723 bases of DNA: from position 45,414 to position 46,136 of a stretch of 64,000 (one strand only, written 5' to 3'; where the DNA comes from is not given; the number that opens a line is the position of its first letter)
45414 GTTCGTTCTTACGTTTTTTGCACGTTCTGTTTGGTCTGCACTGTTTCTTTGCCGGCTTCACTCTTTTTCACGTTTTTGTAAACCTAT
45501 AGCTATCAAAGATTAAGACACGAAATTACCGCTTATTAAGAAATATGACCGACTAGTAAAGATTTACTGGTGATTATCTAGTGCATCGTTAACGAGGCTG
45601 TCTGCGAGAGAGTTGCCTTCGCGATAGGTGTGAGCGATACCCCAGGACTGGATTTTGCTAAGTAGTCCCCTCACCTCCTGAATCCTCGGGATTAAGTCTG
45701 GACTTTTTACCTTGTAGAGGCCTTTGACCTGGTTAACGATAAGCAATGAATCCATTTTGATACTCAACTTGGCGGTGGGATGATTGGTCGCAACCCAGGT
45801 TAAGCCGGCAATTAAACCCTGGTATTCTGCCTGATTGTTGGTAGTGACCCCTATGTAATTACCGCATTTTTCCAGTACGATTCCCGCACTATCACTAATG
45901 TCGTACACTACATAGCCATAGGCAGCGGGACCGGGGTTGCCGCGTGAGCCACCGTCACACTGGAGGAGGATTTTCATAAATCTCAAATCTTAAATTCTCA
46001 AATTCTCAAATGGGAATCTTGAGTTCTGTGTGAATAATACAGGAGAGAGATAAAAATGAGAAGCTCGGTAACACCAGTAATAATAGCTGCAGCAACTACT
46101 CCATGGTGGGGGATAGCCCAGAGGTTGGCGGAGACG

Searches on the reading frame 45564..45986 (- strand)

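Call 54: search_protein_families(library=pfam, proteins=[window:45564-45986:-], max_evalue=0.001)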
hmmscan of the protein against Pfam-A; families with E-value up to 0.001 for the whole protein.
window:45564-45986:- (140 aa): 2 families
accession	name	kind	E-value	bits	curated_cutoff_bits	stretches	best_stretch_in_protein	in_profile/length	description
PF13456.12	RVT_3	-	4.6e-17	62.5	21.6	1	10-135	2-123/123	Reverse transcriptase-like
PF00075.30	RNase_H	-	1.8e-08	35.1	25.8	1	7-135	5-139/141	RNase H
